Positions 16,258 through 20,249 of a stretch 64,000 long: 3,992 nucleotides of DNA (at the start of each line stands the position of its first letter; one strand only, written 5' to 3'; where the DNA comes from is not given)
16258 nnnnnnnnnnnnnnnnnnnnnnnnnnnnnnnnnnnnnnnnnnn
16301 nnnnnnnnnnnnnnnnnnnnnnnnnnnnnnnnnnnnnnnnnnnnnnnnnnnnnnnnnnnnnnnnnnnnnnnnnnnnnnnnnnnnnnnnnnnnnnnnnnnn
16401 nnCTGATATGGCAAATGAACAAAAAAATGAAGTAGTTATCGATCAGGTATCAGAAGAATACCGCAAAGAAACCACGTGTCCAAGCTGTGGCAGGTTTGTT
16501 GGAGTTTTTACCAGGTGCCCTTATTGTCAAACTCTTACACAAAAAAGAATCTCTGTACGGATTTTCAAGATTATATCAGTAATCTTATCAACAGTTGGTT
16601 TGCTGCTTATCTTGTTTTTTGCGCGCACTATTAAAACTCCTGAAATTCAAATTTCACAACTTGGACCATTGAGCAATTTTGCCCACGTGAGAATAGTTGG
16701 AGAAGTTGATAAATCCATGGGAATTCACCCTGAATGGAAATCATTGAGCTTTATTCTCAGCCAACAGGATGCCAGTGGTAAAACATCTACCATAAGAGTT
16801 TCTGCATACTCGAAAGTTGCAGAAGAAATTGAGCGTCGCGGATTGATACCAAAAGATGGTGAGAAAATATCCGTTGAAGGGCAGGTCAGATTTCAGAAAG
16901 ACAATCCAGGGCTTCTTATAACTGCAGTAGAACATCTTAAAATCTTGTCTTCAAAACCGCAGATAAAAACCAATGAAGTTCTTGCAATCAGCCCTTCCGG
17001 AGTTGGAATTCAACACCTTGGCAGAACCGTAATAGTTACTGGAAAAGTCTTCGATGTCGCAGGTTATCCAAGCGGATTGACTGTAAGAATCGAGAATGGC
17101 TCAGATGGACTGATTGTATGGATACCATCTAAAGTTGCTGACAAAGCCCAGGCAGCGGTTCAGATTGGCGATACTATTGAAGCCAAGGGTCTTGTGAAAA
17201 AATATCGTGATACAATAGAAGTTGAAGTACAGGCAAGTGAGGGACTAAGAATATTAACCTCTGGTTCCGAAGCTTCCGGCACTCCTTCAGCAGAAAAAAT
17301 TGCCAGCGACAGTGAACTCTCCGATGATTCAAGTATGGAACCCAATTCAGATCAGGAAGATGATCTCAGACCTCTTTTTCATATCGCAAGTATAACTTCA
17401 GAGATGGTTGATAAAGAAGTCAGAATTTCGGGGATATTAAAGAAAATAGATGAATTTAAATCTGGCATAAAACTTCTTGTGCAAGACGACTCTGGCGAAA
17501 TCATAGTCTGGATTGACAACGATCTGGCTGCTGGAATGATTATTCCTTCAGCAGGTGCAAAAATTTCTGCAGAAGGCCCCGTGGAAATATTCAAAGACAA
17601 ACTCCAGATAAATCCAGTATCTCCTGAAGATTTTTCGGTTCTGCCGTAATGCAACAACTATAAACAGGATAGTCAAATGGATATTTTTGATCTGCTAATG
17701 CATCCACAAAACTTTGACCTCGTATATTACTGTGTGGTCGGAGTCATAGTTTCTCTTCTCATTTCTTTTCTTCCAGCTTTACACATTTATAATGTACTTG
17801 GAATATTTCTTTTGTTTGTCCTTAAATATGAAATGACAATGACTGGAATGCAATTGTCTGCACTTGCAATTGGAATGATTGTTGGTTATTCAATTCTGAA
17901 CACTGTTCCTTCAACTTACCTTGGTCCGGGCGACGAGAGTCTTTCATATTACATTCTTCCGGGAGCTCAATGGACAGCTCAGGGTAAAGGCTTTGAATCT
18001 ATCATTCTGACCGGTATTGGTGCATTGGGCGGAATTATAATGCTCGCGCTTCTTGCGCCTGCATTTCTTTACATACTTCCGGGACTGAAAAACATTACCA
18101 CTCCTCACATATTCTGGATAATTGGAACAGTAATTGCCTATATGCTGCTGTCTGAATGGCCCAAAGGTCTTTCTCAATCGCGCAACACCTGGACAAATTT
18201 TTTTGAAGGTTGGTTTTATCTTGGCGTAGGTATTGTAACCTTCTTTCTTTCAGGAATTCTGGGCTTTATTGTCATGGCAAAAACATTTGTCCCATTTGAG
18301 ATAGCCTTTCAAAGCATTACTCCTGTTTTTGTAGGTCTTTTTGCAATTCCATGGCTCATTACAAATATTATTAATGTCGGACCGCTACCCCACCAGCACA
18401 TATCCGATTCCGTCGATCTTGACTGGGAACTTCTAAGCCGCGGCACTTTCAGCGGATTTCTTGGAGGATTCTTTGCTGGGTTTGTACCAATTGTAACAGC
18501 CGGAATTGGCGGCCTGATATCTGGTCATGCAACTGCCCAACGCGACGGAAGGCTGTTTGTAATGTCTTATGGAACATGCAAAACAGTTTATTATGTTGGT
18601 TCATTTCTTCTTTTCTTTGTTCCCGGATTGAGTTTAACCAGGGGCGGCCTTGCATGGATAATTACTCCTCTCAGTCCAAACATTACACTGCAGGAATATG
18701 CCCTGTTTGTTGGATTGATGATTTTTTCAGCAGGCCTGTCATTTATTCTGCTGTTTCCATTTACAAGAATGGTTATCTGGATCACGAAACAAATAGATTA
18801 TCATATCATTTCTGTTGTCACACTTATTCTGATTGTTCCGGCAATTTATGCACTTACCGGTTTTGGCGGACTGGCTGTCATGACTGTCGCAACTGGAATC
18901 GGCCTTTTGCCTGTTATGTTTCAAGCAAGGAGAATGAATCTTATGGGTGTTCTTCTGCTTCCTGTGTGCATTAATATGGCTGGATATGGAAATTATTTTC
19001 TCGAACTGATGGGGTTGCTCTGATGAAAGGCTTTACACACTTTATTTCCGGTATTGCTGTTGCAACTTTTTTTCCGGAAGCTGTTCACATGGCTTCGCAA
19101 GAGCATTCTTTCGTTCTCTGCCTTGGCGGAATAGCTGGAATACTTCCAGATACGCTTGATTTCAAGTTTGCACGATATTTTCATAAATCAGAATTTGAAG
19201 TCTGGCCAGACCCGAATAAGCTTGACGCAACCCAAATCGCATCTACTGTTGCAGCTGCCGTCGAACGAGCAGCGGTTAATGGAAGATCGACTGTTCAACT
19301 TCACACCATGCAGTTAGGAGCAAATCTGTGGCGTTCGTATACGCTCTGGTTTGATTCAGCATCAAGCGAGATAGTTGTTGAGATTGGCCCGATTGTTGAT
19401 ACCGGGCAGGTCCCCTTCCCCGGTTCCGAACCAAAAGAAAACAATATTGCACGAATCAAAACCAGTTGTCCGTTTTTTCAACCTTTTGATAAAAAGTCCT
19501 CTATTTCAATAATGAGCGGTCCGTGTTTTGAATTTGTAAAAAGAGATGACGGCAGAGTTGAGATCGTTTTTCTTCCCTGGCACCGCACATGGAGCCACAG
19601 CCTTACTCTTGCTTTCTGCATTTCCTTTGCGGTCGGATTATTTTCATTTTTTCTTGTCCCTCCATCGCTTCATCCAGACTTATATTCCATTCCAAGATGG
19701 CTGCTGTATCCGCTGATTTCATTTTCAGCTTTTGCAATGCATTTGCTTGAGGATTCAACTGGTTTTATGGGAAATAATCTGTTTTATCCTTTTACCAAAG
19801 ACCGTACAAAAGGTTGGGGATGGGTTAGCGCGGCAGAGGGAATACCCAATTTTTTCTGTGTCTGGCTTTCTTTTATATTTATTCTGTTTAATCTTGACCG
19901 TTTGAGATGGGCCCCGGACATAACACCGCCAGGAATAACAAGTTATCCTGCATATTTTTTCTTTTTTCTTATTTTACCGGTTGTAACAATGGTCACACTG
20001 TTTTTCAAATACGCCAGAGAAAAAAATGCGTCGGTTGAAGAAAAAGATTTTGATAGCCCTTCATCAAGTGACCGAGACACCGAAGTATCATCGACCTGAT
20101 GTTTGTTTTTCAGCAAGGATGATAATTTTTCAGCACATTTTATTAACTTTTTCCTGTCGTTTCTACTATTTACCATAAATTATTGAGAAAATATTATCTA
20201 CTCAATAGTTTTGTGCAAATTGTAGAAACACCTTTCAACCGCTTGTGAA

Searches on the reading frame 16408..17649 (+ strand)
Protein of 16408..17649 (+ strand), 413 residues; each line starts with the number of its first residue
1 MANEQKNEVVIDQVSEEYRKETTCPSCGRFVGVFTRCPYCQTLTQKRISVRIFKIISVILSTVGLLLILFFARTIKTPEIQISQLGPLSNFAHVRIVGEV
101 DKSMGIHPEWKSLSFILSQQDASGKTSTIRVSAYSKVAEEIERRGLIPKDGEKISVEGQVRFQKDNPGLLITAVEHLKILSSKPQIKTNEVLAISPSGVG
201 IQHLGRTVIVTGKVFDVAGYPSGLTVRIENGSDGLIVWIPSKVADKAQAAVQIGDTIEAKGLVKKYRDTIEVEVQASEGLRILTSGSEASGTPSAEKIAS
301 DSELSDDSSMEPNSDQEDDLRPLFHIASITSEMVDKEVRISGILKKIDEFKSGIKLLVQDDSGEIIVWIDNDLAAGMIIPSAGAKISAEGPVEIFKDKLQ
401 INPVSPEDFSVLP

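Call 77: search_protein_families(library=pfam, proteins=[window:16408-17649:+], max_evalue=0.0001)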
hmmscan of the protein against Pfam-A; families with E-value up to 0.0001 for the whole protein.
window:16408-17649:+ (413 aa): 1 family
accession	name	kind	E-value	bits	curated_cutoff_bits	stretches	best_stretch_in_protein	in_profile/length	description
PF01336.31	tRNA_anti-codon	-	2.4e-06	27.8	27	0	208-277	1-70/75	OB-fold nucleic acid binding domain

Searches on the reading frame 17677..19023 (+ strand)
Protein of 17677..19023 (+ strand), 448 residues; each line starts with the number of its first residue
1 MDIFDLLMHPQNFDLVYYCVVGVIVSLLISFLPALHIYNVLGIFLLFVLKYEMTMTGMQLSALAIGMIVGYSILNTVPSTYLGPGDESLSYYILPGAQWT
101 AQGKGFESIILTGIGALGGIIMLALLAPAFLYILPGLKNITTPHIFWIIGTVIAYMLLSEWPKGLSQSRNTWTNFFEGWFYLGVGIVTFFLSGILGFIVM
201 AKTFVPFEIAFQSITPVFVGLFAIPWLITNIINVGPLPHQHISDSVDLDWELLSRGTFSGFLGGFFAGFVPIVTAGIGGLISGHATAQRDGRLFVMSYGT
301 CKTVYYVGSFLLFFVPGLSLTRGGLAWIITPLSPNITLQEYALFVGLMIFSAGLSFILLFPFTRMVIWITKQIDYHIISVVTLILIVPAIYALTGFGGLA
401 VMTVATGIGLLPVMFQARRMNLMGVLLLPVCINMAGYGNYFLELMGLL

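Call 77: search_protein_families(library=pfam, proteins=[window:17677-19023:+], max_evalue=0.0001)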
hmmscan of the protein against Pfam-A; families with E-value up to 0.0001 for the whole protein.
window:17677-19023:+ (448 aa): 1 family
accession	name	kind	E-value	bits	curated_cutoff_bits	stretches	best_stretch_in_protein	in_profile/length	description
PF01970.21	TctA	-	1.3e-28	100.3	28.9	1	18-423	3-422/423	Tripartite tricarboxylate transporter TctA family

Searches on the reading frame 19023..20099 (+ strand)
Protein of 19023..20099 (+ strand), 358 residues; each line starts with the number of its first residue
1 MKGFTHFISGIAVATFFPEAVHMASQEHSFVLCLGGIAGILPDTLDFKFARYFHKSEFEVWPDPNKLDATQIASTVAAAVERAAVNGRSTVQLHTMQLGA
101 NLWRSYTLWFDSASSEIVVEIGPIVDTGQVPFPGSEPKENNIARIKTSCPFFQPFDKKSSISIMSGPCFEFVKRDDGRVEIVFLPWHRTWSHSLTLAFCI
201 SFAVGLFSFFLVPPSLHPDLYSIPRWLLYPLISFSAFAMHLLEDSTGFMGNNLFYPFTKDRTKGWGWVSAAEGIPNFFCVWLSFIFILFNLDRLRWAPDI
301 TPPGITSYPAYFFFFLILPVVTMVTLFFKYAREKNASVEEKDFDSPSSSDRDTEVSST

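Call 77: search_protein_families(library=pfam, proteins=[window:19023-20099:+], max_evalue=0.0001)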
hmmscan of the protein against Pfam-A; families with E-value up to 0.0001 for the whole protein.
window:19023-20099:+ (358 aa): 1 family
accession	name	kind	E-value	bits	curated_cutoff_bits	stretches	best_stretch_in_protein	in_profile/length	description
PF04307.19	YdjM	-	9.8e-14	51.7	29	1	182-269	54-130/176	YdjM inner membrane protein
